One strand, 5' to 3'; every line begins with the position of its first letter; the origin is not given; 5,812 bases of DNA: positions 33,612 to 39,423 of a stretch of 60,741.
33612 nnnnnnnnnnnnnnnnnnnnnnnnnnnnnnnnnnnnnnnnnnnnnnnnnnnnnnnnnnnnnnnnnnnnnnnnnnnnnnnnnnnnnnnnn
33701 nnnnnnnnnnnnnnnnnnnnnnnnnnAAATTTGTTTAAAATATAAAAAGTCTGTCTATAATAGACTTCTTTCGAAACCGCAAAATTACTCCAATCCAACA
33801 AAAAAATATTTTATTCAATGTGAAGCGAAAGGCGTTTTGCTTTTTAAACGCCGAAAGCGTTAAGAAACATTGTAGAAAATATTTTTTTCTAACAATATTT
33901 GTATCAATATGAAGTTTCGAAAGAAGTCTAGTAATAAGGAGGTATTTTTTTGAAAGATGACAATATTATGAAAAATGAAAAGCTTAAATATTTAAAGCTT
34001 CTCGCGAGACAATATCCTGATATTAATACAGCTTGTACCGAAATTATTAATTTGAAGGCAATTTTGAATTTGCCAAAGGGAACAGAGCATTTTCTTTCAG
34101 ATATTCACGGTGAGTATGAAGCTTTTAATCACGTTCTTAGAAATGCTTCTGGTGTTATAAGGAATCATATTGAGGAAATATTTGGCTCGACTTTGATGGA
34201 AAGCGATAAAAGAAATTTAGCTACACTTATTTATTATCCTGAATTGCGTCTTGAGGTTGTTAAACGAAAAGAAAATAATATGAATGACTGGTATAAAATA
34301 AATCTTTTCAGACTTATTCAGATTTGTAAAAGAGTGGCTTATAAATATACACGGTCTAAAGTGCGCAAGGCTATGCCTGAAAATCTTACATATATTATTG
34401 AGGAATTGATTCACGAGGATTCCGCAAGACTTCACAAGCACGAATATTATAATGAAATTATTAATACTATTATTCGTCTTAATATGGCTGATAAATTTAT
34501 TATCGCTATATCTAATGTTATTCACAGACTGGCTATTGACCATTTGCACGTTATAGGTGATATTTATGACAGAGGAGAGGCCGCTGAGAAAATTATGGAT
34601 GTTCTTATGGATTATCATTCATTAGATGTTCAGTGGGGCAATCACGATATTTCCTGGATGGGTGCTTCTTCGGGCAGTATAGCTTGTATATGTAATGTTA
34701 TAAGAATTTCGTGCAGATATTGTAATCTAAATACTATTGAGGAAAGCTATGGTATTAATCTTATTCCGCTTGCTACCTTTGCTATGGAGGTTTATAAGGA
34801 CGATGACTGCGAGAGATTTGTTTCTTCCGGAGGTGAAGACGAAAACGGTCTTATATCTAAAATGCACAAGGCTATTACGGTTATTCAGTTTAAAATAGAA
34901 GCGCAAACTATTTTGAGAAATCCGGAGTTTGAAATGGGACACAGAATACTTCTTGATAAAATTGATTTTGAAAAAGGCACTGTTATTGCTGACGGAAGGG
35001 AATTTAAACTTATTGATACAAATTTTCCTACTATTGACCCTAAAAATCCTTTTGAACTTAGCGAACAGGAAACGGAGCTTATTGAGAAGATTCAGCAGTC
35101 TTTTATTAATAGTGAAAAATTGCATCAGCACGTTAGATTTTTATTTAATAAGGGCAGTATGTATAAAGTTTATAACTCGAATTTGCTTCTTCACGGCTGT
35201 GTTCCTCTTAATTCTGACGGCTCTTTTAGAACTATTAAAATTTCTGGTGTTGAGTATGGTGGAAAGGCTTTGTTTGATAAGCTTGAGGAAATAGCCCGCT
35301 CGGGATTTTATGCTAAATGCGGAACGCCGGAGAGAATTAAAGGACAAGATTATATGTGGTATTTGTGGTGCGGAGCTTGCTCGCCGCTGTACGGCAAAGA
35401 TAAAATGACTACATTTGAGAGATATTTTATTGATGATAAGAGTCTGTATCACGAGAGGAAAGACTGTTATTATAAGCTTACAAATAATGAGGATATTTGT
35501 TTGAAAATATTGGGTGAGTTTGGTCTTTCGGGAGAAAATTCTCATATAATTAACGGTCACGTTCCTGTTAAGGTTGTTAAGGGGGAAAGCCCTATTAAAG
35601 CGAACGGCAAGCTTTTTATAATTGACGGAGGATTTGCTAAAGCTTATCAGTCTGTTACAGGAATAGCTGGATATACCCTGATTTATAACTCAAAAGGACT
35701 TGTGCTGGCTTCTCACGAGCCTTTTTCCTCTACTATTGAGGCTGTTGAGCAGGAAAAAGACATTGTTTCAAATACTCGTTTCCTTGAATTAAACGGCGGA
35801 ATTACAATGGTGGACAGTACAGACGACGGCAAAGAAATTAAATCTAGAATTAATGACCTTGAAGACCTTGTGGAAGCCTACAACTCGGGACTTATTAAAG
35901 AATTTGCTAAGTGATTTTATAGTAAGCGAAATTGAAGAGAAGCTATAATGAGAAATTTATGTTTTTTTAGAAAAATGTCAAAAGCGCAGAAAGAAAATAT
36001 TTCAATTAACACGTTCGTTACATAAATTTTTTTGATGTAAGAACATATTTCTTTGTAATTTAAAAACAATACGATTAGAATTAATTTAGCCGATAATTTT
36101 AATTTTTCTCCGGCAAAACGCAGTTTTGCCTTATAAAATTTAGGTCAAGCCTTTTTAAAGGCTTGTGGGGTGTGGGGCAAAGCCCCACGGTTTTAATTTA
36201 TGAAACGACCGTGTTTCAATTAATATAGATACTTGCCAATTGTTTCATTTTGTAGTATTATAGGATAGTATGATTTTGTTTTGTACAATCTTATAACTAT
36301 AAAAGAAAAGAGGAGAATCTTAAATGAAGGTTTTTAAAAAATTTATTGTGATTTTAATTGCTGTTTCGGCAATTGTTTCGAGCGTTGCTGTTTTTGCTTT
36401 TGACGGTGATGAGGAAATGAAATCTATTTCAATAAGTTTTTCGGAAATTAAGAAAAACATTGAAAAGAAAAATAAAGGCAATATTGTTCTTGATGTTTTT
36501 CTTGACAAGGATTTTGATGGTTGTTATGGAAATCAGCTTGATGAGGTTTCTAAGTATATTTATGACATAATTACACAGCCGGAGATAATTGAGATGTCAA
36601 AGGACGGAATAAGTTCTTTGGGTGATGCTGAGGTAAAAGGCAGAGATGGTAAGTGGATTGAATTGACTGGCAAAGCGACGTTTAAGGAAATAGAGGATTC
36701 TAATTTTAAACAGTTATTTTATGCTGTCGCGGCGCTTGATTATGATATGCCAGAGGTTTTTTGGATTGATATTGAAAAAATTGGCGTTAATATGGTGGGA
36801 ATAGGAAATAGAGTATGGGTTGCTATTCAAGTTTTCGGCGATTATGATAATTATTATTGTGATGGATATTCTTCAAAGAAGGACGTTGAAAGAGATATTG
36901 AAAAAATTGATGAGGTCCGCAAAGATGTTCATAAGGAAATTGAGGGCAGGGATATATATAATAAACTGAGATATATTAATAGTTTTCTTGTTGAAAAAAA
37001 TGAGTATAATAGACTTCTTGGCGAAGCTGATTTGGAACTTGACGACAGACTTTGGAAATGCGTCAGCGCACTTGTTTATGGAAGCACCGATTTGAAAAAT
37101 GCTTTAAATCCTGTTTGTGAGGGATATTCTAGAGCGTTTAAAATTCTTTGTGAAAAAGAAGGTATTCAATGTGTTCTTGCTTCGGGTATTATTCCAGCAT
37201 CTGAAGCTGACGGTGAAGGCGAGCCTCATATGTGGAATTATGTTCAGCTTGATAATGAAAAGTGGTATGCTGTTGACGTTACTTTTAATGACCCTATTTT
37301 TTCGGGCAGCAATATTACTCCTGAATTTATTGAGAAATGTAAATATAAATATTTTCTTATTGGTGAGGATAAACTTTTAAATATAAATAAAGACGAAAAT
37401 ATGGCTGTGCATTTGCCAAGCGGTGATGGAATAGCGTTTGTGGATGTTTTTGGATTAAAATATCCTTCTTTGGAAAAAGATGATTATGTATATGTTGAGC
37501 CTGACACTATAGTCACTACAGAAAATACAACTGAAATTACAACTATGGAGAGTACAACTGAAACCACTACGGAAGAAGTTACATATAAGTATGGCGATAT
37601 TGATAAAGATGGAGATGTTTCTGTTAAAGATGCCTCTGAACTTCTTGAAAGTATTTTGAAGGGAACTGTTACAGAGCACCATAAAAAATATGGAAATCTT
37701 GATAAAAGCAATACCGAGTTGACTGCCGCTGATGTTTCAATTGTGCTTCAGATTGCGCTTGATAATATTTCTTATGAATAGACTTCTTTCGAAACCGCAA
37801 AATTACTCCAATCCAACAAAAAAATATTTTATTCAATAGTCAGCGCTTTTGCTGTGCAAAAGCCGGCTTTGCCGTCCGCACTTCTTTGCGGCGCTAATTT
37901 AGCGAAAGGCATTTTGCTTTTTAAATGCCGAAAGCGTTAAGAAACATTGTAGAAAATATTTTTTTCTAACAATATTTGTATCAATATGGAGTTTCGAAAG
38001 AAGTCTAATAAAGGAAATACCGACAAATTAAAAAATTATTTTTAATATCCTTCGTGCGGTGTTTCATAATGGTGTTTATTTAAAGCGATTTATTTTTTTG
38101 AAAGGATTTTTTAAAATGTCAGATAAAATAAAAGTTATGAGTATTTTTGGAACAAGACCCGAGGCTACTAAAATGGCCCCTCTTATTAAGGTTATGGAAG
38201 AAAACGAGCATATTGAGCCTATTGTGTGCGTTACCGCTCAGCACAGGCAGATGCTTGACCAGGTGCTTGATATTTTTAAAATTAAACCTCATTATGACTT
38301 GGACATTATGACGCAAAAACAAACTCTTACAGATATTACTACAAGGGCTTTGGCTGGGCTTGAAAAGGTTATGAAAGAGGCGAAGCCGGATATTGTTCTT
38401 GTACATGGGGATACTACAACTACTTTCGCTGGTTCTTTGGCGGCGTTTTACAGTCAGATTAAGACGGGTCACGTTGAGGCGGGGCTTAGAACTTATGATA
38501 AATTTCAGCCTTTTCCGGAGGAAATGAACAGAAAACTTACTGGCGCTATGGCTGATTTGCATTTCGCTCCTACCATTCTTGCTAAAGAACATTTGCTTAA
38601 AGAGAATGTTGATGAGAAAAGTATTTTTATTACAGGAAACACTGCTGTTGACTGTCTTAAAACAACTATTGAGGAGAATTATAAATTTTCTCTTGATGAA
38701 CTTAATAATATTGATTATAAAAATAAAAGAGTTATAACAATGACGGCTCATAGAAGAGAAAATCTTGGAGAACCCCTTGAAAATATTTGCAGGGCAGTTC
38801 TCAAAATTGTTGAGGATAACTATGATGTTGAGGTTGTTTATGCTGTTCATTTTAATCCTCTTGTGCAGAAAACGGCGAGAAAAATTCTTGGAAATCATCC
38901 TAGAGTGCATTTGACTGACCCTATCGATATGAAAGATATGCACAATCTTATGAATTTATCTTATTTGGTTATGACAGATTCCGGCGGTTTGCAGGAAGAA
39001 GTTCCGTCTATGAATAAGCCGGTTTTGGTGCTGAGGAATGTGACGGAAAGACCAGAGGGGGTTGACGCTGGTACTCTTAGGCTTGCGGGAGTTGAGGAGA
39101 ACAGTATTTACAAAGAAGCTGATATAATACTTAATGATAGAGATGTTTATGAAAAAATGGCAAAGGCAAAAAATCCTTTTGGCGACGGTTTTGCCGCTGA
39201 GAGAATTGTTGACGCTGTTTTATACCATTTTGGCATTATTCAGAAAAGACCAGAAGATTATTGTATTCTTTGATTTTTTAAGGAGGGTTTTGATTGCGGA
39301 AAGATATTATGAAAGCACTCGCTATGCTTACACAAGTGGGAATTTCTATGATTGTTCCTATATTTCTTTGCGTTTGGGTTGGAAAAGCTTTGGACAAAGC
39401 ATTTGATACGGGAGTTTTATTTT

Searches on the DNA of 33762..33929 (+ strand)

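Call 81: search_dna_similar(query=window:33762-33929:+, collection=plasmids, mode=distant, max_rows=10, max_evalue=0.001)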
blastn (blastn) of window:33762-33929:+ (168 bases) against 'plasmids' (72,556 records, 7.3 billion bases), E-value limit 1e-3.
No match.

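Call 82: search_dna_similar(query=window:33762-33929:+, collection=phages, mode=distant, max_rows=10, max_evalue=0.001)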
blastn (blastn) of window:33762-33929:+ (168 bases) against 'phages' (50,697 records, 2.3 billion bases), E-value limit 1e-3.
No match.

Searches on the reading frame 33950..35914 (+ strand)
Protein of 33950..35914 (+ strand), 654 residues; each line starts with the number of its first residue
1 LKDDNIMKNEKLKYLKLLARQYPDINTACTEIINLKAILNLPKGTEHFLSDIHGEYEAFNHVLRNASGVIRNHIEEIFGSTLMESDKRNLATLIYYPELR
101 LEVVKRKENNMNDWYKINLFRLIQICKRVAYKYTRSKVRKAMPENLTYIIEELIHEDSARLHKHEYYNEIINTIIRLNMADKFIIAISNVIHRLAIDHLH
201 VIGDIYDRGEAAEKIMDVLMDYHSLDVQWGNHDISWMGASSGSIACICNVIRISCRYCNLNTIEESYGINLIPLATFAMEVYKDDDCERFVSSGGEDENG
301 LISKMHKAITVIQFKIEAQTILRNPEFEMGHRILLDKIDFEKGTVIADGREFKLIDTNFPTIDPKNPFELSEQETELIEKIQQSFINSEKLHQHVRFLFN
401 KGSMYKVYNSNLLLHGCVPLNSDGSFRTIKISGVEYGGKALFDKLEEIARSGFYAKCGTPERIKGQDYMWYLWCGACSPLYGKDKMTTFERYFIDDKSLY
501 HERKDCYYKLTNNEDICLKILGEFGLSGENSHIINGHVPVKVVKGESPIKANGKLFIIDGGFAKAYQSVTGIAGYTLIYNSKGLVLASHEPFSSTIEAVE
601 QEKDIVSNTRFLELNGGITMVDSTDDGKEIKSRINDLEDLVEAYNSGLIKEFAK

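Call 58: search_protein_families(library=pfam, proteins=[window:33950-35914:+], max_evalue=0.001)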
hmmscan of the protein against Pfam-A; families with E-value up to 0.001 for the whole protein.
window:33950-35914:+ (654 aa): 1 family
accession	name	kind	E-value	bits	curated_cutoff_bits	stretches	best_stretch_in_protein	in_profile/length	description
PF06874.16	FBPase_2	-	3.9e-298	990.6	27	1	13-645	1-638/639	Firmicute fructose-1,6-bisphosphatase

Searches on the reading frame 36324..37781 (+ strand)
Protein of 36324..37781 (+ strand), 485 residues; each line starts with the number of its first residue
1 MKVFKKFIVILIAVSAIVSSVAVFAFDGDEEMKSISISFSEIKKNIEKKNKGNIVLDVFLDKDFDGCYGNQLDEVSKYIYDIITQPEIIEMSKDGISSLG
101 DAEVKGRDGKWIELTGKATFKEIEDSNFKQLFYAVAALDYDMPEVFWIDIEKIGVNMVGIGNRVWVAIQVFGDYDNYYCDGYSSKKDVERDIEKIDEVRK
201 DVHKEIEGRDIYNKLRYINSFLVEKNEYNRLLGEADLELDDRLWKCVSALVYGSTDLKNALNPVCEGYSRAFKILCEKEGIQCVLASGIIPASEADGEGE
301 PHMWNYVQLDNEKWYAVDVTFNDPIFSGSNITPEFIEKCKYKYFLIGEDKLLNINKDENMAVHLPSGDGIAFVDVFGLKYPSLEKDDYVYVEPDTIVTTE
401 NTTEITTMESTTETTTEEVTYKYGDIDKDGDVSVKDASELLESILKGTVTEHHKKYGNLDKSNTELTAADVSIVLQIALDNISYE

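Call 20: find_encoding_contigs(protein=window:36324-37781:+, flank=10000, max_places=10)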
Protein window:36324-37781:+ (485 aa): no gene with exactly this product is on record in the collection.

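Call 58: search_protein_families(library=pfam, proteins=[window:36324-37781:+], max_evalue=0.001)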
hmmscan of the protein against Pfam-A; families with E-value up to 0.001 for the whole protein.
window:36324-37781:+ (485 aa): 1 family
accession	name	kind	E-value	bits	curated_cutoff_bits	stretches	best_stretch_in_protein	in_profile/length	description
PF01841.26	Transglut_core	-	7.6e-07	29.8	23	1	254-318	40-107/108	Transglutaminase-like superfamily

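Call 76: find_homologous_proteins(query=window:36324-37781:+, max_evalue=1e-30)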
Query window:36324-37781:+ (485 aa): 22 proteins with E <= 1e-30 among 8000 candidates.
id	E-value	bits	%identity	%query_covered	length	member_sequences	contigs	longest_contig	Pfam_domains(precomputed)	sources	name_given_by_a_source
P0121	0.0e+0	1082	100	100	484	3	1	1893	PF01841.26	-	-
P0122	9.8e-289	976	89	100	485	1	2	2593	PF01841.26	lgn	-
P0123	2.0e-112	395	43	99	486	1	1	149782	-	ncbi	-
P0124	4.0e-112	394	41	99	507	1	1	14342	-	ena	-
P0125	8.1e-110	386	42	99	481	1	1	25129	PF01841.26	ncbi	-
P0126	1.3e-98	349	40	98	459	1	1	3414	PF01841.26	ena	-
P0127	2.7e-96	341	42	99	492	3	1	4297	-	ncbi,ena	-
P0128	2.8e-95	338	42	99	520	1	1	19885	-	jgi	-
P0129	5.2e-91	324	41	96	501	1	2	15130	-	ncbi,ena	-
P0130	7.2e-88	314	44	79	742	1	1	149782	-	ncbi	-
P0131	6.4e-83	297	41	91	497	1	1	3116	PF00404.25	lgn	-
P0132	4.2e-80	288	38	98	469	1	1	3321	PF00404.25,PF01841.26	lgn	-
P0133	7.9e-80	287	45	69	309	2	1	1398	-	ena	-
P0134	1.0e-79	287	40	99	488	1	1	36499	PF01841.26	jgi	-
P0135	1.8e-76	276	36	98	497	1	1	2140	PF00404.25,PF01841.26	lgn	-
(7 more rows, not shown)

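Call 77: find_encoding_contigs(protein=P0122, flank=3000, max_places=6)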
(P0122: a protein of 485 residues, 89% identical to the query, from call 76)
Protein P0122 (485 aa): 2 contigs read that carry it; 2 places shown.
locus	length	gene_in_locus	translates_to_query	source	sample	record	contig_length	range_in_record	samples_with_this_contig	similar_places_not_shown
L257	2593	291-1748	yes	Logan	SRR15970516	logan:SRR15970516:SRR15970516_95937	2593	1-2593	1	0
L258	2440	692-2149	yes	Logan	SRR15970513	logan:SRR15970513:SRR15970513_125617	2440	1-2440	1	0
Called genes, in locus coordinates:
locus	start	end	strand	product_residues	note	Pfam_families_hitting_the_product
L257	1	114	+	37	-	?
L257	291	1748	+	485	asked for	PF01841:Transglut_core (weak)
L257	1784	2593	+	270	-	?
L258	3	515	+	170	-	?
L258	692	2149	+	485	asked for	PF01841:Transglut_core (weak)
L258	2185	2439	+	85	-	?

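Call 78: find_encoding_contigs(protein=P0121, flank=3000, max_places=6)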
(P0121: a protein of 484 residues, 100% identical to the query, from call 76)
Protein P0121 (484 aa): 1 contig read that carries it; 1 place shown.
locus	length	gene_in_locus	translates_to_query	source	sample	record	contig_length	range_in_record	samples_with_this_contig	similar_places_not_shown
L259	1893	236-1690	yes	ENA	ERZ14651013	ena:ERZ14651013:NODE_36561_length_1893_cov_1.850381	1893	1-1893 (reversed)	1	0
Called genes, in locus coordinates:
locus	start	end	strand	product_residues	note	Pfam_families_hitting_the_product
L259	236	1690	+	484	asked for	PF01841:Transglut_core (weak)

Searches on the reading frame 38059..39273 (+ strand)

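Call 58: search_protein_families(library=pfam, proteins=[window:38059-39273:+], max_evalue=0.001)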
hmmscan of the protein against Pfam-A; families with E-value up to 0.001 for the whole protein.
window:38059-39273:+ (404 aa): 1 family
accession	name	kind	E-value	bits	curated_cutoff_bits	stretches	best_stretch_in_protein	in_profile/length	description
PF02350.25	Epimerase_2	-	2.3e-118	395.4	30.6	1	46-387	3-346/347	UDP-N-acetylglucosamine 2-epimerase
